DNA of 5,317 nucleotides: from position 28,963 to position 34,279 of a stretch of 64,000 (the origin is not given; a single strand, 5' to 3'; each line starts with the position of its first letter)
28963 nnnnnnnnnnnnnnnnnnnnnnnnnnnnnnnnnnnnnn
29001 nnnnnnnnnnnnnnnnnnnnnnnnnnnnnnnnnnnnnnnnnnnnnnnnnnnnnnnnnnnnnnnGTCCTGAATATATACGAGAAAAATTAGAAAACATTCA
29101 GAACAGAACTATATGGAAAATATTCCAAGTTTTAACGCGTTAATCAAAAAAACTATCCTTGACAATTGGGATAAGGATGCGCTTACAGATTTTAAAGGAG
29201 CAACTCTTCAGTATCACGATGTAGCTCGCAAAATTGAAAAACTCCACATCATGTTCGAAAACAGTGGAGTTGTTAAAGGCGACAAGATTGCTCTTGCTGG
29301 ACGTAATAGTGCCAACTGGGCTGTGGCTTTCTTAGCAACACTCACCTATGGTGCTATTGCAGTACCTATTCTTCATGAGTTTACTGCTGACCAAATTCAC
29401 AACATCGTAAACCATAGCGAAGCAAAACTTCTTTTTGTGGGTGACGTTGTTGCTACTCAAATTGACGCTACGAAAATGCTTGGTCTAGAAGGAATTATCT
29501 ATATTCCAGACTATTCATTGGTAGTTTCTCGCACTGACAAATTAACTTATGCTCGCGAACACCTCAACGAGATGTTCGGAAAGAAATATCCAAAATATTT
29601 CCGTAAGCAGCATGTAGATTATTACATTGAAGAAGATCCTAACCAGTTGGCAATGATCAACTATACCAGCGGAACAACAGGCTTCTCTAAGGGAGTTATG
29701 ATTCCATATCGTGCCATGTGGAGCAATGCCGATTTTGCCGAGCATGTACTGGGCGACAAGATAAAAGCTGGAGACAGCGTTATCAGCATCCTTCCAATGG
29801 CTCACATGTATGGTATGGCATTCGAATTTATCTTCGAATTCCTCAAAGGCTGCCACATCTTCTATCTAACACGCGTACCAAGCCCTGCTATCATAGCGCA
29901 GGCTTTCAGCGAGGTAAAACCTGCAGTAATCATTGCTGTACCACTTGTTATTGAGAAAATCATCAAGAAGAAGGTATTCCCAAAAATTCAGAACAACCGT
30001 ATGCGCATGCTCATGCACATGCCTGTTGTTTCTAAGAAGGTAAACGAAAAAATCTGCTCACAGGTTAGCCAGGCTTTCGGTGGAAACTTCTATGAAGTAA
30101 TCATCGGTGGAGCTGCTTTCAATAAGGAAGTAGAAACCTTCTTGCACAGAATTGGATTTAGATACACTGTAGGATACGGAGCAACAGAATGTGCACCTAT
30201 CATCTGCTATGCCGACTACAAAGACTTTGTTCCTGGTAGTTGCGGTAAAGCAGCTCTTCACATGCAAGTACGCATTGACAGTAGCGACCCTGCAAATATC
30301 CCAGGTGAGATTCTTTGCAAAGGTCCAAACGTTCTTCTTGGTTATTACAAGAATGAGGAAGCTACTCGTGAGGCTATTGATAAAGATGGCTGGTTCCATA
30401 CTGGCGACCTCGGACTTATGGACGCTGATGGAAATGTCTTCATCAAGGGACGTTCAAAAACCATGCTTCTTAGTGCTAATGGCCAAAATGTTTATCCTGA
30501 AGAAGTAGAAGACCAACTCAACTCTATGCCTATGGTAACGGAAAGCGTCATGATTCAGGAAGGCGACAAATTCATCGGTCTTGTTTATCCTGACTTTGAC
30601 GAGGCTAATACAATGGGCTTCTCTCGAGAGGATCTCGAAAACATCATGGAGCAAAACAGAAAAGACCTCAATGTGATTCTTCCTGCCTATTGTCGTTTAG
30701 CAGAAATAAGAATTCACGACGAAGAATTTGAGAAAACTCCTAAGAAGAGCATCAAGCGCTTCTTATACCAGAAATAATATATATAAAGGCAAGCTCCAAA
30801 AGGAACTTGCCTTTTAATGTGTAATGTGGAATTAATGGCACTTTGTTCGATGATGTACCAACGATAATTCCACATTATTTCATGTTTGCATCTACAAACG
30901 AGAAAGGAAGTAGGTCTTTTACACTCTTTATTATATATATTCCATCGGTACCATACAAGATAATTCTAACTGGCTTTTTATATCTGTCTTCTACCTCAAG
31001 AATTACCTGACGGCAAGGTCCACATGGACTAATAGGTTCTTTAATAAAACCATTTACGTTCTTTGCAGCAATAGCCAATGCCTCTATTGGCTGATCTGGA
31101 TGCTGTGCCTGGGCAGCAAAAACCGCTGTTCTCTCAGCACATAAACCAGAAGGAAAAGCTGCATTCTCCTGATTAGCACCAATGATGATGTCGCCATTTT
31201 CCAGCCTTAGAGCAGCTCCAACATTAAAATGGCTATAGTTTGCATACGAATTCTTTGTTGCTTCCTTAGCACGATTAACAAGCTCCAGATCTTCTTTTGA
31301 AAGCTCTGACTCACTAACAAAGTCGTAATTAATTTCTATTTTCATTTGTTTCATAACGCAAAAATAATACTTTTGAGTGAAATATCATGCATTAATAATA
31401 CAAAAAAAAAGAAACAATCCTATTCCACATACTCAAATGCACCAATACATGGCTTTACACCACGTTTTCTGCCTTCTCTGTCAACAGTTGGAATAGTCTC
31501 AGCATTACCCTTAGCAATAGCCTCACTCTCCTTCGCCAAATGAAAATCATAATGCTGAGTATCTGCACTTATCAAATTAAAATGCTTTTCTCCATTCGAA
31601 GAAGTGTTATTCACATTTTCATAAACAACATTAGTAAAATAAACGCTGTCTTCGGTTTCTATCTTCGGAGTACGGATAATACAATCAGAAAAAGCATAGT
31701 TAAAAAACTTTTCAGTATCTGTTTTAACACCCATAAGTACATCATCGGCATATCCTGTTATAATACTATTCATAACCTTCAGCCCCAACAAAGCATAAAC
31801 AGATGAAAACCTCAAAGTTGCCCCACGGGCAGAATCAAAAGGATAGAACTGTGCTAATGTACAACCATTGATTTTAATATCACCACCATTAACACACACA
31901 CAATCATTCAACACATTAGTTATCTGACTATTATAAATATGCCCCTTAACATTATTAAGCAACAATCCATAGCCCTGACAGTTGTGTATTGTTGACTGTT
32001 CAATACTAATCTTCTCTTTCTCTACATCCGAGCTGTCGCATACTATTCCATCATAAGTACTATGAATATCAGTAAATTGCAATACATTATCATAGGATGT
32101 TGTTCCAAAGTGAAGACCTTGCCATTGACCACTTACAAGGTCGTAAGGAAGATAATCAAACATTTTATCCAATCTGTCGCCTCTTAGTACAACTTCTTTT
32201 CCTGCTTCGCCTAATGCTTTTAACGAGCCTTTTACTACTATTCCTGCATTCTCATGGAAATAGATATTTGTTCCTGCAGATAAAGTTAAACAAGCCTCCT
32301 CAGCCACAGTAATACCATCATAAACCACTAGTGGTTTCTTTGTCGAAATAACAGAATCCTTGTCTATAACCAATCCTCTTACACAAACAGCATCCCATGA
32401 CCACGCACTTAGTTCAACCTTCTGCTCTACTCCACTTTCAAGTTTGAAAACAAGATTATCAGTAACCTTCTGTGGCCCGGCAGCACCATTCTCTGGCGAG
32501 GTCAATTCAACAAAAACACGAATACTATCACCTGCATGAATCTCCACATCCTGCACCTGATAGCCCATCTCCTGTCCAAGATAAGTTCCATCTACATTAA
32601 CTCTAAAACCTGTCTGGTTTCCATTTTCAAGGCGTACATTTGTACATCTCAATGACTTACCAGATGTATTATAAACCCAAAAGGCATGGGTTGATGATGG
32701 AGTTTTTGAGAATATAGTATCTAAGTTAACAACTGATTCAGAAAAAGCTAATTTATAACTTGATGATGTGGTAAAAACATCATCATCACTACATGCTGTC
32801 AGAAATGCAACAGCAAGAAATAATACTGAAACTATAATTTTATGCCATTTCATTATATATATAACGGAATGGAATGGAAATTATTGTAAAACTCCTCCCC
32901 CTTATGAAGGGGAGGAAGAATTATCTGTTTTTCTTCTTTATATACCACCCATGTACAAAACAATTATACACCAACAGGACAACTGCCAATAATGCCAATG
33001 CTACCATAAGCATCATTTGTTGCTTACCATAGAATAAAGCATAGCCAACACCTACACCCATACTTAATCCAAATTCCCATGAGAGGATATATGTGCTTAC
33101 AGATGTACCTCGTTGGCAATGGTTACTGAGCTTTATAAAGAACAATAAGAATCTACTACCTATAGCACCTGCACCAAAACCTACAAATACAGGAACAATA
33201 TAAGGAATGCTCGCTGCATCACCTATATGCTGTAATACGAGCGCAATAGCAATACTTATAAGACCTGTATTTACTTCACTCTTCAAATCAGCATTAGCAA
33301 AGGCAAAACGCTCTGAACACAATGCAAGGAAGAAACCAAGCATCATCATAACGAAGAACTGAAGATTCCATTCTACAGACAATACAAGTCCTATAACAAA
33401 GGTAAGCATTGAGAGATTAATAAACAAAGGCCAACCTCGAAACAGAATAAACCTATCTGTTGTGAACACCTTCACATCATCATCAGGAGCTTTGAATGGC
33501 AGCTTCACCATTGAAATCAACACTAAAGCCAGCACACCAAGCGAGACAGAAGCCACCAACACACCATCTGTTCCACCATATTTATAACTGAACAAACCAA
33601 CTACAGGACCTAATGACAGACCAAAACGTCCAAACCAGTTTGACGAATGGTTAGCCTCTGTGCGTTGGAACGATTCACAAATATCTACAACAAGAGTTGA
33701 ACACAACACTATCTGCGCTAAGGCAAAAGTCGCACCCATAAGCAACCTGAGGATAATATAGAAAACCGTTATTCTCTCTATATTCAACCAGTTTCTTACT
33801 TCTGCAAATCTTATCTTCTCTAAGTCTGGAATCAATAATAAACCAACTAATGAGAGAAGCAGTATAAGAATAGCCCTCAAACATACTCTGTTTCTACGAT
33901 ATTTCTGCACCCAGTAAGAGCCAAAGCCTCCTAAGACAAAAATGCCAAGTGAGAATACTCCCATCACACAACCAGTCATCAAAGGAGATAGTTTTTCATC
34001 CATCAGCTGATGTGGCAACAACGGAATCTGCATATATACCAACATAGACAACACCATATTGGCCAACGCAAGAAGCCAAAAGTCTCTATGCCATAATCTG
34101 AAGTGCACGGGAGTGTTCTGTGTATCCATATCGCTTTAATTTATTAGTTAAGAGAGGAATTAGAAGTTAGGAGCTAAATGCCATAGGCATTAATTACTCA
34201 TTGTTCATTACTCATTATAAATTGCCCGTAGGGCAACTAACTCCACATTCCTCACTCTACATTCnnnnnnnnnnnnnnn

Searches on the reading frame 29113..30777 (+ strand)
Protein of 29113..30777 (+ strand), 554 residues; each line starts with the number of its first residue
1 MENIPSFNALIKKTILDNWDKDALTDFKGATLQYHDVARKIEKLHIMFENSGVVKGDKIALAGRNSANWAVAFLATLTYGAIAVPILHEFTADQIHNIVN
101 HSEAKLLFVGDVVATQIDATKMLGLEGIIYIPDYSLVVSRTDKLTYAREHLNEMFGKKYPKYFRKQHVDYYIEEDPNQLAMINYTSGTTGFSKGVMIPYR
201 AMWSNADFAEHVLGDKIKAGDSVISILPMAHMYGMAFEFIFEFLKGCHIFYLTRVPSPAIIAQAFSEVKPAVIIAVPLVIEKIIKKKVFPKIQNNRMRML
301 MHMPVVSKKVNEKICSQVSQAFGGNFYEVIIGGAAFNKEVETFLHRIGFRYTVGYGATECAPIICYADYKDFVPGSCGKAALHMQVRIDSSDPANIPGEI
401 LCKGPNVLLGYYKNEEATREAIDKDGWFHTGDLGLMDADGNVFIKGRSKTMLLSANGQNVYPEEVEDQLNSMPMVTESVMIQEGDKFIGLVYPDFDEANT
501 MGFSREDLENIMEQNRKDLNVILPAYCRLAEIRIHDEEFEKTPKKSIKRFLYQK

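Call 65: search_protein_families(library=pfam, proteins=[window:29113-30777:+], max_evalue=0.00001)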
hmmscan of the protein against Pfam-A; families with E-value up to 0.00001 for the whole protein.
window:29113-30777:+ (554 aa): 2 families
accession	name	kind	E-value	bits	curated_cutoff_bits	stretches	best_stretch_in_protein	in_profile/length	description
PF00501.34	AMP-binding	-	1.3e-64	218.9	29.9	1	20-412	10-384/384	AMP-binding enzyme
PF23562.2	AMP-binding_C_3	-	2.8e-07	31.4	20.8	0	452-549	4-105/124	AMP-binding enzyme C-terminal domain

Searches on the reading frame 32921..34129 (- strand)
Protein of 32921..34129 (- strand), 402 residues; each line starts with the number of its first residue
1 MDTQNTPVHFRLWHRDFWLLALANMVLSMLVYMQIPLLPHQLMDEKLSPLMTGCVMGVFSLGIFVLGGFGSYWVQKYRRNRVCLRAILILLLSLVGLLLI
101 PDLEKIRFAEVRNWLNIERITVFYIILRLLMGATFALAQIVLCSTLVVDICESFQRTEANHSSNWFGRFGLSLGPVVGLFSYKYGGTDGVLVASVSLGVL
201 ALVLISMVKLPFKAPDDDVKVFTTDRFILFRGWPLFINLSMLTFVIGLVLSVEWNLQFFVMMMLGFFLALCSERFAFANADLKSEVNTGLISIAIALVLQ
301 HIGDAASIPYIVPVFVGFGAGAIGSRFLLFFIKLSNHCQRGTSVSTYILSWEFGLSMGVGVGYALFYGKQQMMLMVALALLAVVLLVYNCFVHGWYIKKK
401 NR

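Call 65: search_protein_families(library=pfam, proteins=[window:32921-34129:-], max_evalue=0.00001)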
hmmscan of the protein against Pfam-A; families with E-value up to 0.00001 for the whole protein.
window:32921-34129:- (402 aa): 1 family
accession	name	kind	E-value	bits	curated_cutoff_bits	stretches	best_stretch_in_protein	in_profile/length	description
PF07690.21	MFS_1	-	5.3e-13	49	33.4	1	20-389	1-336/347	Major Facilitator Superfamily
